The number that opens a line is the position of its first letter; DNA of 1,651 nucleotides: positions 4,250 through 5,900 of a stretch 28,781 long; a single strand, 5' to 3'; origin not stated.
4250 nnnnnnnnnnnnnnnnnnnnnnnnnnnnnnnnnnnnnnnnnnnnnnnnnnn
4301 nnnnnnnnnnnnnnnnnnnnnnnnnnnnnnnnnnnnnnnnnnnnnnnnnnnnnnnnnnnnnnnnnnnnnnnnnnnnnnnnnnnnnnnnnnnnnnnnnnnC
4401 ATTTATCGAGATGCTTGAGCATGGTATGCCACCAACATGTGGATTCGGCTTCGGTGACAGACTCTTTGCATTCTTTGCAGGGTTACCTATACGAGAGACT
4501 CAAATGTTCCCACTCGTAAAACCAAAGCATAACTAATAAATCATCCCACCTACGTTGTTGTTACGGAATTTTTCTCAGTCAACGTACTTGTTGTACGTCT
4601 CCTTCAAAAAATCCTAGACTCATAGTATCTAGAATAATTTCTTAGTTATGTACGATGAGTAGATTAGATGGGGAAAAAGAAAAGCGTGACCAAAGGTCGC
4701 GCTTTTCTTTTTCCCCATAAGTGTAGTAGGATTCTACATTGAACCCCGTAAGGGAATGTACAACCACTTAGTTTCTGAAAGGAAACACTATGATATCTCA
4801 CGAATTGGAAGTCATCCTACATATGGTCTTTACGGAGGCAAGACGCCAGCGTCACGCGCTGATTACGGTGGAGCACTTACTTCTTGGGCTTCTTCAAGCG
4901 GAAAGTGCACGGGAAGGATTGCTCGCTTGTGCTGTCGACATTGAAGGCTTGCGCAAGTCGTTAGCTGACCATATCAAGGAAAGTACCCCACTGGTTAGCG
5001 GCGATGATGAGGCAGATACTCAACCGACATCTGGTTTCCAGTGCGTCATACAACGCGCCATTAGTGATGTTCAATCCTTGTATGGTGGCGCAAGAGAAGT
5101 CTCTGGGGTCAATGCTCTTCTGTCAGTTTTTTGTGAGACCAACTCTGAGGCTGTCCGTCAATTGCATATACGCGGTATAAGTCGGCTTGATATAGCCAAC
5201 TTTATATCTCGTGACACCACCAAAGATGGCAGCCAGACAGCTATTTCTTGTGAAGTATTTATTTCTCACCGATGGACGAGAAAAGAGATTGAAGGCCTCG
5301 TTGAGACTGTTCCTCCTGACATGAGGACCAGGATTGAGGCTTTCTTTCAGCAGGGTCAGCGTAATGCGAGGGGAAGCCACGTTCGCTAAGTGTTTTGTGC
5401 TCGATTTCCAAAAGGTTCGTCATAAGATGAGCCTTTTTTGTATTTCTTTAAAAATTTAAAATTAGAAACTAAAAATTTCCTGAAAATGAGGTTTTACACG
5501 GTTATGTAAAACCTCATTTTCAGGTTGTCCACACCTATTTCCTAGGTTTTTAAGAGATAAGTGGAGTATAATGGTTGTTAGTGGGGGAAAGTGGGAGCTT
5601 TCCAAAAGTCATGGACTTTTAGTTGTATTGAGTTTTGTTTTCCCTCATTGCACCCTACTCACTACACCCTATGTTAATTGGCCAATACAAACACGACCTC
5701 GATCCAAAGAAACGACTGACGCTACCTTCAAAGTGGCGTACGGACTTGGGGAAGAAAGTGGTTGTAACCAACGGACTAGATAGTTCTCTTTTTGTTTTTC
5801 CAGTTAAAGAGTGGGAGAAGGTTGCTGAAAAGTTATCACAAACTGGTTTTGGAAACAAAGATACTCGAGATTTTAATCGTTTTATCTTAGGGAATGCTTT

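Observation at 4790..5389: Stand-alone proteobacterial-type ClpA N-domain that has lost ClpS-contact residues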

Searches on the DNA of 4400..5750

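Call 72: search_rna_families(source=window, start=4400, end=5750, threshold=evalue, max_evalue=1)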
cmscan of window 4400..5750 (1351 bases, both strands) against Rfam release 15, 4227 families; matches with E-value up to 1: 26.
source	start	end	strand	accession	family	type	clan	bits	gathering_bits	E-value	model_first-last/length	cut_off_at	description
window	4668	4717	+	RF03839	MIR2599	Gene; miRNA;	-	30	120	0.0025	1-132/132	no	MIR2599 microRNA precursor family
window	4669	4717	-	RF03789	MIR5269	Gene; miRNA;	-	29.1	60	0.0065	1-80/80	no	MIR5269 microRNA precursor family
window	5472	5532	+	RF03735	mir-1502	Gene; miRNA;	-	27.4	66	0.067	1-59/59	no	mir-1502 microRNA precursor family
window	4669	4718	-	RF03839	MIR2599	Gene; miRNA;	-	27.2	120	0.012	1-132/132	no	MIR2599 microRNA precursor family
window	5441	5549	+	RF00243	traJ_5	Cis-reg;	CL00016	27.2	50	0.077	1-109/109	no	traJ 5' UTR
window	5479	5524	+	RF00642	mir-23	Gene; miRNA;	-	26.6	52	0.0046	14-58/73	no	mir-23 microRNA precursor family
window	4665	4738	+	RF02629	RmaA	Gene; sRNA;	-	26.3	57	0.052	1-113/113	no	Regulator of motility and amylovoran A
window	5479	5524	-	RF00642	mir-23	Gene; miRNA;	-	25.9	52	0.0074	14-58/73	no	mir-23 microRNA precursor family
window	4622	4714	+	RF02029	sraA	Gene; sRNA;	-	25.2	56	0.3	1-95/95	no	sraA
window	4666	4718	-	RF04130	MIR7996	Gene; miRNA;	-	25.1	119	0.073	1-190/190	no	MIR7996 microRNA precursor family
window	5477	5526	+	RF04134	MIR7504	Gene; miRNA;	-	24.9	83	0.12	1-124/124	no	MIR7504 microRNA precursor family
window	4667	4720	+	RF04174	MIR4208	Gene; miRNA;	-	23.9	140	0.67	1-191/191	no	MIR4208 microRNA precursor family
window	5477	5525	+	RF04172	MIR8675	Gene; miRNA;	-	22.7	90.8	0.18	1-95/95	no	MIR8675 microRNA precursor family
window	4671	4715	+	RF04269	mir-373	Gene; miRNA;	-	22.7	69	0.19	1-69/69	no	mir-373 microRNA precursor family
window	4665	4720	-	RF04279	mir-H20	Gene; miRNA;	CL00141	22.3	99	0.28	1-82/82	no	mir-H20 microRNA precursor family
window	4604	4717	-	RF01808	MicX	Gene; sRNA;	-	21.3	75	0.042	1-194/194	no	MicX Vibrio cholerae sRNA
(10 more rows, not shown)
